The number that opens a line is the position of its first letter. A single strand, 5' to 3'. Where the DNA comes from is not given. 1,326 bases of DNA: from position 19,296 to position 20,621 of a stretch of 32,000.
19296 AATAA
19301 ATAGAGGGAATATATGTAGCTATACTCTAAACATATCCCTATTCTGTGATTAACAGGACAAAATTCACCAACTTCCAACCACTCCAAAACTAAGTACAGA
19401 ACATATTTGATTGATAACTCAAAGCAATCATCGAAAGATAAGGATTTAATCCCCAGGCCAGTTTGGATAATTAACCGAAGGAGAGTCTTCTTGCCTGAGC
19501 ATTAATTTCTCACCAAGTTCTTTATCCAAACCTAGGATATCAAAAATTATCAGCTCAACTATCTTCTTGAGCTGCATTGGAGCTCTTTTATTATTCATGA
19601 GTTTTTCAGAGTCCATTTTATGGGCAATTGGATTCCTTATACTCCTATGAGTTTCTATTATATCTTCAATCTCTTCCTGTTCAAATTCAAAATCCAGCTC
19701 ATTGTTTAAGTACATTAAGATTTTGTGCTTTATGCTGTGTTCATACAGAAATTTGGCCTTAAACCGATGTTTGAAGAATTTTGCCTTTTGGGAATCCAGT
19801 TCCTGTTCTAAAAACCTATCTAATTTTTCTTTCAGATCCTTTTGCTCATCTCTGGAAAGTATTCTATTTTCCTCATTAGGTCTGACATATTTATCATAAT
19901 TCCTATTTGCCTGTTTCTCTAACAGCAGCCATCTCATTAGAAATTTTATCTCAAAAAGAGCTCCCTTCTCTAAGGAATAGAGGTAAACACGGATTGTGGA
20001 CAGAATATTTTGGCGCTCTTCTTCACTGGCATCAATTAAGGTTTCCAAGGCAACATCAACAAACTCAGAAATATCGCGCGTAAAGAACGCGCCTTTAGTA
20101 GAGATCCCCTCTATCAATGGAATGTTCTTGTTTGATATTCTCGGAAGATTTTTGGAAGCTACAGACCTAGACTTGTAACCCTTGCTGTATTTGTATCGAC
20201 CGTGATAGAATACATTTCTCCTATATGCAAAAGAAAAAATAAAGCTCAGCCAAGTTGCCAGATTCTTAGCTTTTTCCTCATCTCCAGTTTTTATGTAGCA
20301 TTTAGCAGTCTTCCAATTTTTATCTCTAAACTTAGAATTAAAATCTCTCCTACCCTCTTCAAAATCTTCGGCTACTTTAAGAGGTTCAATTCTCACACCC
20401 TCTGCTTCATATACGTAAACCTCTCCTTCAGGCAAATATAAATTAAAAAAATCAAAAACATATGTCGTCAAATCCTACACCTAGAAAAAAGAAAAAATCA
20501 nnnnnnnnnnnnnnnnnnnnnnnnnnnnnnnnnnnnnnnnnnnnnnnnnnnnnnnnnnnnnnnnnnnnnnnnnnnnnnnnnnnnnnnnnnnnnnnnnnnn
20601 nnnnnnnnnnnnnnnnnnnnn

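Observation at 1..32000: Roughly ten-fold excess of the palindrome AGGCCT, absent from the HEPN islet and thinned in the surface-protein cluster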

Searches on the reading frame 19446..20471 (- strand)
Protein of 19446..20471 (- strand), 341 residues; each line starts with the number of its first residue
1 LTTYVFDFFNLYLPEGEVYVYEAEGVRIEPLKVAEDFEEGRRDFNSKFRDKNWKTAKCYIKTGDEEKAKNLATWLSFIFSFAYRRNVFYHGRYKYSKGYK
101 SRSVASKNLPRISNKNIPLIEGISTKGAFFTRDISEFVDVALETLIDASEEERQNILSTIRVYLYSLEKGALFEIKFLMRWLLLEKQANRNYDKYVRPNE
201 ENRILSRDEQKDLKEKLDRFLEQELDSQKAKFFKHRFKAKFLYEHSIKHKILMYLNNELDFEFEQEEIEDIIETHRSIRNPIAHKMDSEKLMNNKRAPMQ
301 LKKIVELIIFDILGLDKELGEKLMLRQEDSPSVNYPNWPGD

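Call 5: search_protein_families(library=pfam, proteins=[window:19446-20471:-])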
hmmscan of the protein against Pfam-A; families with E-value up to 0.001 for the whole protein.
window:19446-20471:- (341 aa): 0 families

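Call 40: search_protein_families(library=pfam, proteins=[window:19446-20471:-], max_evalue=1)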
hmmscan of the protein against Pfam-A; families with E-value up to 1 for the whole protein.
window:19446-20471:- (341 aa): 2 families
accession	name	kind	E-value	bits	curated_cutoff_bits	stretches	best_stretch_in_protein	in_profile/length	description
PF25393.1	LTM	-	0.29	11.5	27.5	1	60-76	10-26/42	LUBAC thetering domain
PF11629.13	Mst1_SARAH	-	0.46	11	23.1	0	257-287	17-46/48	C terminal SARAH domain of Mst1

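Call 43: search_protein_families(library=ncbifam, proteins=[window:19446-20471:-], max_evalue=0.01)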
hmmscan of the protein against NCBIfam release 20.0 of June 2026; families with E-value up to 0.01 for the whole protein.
window:19446-20471:- (341 aa): 0 families
